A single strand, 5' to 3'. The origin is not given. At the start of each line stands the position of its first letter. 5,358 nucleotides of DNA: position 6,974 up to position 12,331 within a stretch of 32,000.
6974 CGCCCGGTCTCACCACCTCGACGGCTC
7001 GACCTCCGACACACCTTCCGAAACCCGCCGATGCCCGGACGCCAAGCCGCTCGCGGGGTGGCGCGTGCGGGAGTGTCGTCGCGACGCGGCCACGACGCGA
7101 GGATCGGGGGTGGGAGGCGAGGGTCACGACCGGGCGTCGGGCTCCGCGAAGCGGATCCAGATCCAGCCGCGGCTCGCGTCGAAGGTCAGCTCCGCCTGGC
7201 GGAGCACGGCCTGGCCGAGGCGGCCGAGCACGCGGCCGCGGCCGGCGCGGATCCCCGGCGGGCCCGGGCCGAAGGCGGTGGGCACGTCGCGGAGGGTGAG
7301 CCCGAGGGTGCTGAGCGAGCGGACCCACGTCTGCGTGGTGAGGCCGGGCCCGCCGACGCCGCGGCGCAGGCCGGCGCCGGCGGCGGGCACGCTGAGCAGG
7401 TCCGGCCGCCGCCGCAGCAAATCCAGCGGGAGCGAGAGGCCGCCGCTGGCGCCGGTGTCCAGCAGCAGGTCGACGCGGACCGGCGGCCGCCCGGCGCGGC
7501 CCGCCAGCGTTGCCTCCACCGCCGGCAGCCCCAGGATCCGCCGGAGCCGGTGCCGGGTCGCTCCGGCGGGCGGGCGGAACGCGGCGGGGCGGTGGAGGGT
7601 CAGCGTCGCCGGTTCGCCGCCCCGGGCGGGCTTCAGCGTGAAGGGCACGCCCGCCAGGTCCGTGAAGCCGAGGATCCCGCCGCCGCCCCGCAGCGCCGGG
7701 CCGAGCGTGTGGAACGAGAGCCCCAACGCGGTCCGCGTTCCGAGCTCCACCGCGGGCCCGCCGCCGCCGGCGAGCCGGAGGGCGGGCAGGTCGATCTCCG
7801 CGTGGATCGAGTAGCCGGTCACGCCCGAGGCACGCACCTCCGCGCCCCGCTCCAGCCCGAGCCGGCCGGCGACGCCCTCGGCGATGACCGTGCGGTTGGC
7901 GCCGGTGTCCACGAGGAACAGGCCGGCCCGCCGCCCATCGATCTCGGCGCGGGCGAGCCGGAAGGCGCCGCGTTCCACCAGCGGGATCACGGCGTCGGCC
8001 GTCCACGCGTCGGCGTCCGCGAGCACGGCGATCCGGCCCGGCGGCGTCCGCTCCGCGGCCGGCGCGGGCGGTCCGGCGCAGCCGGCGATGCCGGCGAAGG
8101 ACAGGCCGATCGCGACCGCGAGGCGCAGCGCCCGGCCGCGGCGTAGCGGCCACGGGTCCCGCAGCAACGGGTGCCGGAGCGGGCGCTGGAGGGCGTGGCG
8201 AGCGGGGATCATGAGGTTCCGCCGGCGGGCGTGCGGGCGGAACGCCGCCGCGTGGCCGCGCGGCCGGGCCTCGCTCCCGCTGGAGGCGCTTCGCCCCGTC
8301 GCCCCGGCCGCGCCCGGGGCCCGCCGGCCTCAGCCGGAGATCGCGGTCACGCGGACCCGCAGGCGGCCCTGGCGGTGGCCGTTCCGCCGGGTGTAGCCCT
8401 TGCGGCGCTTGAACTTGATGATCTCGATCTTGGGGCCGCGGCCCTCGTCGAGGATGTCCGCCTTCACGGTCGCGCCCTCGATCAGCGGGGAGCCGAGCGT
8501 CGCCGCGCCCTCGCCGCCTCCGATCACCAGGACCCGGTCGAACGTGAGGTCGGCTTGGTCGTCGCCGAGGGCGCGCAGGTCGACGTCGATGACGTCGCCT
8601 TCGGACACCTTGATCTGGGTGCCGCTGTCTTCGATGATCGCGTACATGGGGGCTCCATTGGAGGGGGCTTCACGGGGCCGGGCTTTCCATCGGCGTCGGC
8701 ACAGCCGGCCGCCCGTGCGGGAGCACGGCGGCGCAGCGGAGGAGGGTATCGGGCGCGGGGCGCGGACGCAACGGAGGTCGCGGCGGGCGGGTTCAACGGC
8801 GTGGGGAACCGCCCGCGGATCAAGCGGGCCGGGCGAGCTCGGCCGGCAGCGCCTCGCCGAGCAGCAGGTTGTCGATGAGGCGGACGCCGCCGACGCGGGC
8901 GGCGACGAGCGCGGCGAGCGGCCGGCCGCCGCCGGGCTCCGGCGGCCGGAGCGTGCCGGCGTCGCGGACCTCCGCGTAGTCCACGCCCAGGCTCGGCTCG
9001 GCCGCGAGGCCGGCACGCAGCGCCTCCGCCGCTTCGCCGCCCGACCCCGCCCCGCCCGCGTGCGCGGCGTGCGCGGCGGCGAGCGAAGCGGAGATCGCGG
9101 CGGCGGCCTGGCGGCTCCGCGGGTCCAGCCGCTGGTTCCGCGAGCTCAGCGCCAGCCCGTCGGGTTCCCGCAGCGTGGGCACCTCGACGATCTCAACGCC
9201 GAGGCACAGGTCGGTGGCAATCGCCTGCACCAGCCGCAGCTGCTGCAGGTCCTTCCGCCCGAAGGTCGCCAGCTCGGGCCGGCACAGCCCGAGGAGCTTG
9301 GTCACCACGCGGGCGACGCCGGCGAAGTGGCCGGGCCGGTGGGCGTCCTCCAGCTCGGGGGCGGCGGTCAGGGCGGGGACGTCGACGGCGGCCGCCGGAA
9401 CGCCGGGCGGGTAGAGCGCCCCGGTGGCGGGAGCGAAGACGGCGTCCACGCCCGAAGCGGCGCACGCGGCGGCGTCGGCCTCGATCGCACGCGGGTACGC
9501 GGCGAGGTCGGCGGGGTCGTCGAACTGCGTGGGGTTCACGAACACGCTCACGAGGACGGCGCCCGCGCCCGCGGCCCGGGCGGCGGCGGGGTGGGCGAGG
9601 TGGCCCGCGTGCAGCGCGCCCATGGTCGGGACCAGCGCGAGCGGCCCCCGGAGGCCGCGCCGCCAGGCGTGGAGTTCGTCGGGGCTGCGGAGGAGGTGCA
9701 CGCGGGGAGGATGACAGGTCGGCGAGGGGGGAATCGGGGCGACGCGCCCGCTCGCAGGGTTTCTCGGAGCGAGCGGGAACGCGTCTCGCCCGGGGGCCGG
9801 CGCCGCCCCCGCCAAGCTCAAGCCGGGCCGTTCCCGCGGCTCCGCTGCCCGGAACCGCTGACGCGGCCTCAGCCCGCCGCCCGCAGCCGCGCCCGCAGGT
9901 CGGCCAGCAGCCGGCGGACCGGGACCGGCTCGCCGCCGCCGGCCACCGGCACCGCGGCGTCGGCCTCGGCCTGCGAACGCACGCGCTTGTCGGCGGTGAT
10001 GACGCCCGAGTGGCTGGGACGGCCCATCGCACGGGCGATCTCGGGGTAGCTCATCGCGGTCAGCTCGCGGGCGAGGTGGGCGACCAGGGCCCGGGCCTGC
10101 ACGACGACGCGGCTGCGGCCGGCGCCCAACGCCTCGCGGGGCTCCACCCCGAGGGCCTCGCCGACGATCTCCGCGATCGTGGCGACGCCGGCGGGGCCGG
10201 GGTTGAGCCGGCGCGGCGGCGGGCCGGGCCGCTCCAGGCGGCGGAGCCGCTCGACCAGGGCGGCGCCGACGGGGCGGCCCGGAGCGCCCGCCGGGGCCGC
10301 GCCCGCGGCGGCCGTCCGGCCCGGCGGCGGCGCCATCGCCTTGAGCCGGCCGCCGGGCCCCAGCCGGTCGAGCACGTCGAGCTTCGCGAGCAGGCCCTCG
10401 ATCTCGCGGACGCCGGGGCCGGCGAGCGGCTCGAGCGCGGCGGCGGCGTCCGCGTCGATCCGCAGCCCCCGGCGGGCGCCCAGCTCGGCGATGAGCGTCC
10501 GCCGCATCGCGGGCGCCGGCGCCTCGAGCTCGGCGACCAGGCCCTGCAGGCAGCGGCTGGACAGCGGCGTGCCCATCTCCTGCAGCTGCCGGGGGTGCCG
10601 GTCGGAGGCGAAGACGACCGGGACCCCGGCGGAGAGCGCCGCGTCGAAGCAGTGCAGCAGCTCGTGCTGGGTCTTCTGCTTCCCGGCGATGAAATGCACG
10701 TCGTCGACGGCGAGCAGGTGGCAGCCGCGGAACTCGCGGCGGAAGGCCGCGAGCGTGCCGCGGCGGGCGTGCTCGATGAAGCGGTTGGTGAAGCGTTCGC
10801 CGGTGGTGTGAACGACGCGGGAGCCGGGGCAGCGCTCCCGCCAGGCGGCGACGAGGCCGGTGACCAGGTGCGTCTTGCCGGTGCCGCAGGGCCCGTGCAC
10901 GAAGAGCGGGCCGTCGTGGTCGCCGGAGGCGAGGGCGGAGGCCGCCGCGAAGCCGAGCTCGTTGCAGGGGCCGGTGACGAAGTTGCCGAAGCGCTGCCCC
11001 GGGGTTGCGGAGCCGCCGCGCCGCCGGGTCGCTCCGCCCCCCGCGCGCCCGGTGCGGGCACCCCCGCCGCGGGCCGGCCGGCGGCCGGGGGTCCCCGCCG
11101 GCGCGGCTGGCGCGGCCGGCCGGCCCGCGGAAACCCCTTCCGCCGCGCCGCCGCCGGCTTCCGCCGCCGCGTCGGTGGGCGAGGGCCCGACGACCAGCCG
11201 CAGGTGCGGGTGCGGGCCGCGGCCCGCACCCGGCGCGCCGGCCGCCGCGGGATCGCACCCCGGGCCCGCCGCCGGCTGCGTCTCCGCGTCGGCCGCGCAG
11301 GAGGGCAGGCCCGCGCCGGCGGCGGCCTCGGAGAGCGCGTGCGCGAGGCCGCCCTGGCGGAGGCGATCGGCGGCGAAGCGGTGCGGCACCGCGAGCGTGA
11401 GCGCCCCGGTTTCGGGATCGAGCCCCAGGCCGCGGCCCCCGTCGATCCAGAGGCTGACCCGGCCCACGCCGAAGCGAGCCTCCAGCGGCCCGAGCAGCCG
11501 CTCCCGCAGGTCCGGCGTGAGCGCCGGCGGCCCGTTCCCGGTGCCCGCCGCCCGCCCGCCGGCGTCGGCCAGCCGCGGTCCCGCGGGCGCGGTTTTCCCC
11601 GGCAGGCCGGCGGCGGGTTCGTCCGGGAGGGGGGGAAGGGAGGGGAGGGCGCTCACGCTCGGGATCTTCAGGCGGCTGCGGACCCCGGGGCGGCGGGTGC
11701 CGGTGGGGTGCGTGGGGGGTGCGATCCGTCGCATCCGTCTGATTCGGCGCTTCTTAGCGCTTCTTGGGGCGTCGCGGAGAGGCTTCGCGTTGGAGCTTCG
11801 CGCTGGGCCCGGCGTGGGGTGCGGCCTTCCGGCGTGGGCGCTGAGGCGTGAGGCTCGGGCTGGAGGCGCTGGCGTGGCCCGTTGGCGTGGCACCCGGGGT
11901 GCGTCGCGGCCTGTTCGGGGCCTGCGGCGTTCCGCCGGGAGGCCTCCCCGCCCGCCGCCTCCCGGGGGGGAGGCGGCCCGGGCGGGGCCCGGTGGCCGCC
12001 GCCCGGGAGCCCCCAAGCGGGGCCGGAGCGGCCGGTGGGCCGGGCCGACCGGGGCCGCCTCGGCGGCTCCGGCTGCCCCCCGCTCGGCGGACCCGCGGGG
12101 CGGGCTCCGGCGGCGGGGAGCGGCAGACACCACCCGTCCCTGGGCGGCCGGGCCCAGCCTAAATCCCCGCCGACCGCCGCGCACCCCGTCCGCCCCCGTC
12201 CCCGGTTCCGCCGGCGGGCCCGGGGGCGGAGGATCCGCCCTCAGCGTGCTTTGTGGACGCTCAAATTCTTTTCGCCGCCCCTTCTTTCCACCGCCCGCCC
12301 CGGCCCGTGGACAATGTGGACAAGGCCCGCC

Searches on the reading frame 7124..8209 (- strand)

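Call 66: search_protein_families(library=pfam, proteins=[window:7124-8209:-], max_evalue=0.001)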
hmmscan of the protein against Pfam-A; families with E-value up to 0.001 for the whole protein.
window:7124-8209:- (361 aa): 2 families
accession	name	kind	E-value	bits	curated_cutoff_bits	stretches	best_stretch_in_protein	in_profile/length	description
PF13650.11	Asp_protease_2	-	4.9e-12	46.8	24.3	1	87-147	2-64/90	Aspartyl protease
PF13975.11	gag-asp_proteas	-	6.1e-09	36.8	28.2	1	87-146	2-63/92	gag-polyprotein putative aspartyl protease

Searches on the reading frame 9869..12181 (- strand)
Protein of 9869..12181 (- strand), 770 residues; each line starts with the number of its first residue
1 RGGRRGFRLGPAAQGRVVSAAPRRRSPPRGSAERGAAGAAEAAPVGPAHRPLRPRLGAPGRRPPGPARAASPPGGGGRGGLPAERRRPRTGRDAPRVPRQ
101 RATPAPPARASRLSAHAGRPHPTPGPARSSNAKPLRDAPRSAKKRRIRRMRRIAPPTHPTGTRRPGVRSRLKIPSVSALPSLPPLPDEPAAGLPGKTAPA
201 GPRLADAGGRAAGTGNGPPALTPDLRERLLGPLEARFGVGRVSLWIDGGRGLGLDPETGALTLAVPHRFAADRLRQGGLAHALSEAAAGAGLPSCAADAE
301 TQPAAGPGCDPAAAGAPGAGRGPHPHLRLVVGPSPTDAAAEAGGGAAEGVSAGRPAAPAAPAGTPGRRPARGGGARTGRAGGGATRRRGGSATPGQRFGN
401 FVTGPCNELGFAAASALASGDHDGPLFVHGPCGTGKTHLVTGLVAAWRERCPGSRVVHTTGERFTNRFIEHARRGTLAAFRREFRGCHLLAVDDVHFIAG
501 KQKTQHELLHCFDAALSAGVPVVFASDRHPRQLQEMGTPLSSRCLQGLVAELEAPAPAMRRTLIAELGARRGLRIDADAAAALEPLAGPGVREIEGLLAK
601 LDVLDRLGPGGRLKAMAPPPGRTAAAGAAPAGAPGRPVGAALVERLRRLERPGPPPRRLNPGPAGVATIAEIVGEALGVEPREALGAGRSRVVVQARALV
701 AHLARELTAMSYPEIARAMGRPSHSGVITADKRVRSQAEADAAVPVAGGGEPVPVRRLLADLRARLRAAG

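Call 66: search_protein_families(library=pfam, proteins=[window:9869-12181:-], max_evalue=0.001)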
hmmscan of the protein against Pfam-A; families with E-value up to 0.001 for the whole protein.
window:9869-12181:- (770 aa): 4 families
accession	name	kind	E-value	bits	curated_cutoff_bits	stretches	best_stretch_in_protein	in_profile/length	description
PF00308.24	Bac_DnaA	-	5.5e-37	127.9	23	1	397-550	6-161/162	Bacterial DnaA ATPAse domain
PF08299.17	Bac_DnaA_C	-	2.2e-14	53.7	31.5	1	667-734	2-69/69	Bacterial dnaA protein helix-turn-helix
PF00004.35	AAA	-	4.8e-07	30.7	21.2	1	427-535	2-116/131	ATPase family associated with various cellular activities (AAA)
PF01695.23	IstB_IS21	-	0.00012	22.1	24.1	1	426-517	95-184/238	IstB-like ATP binding protein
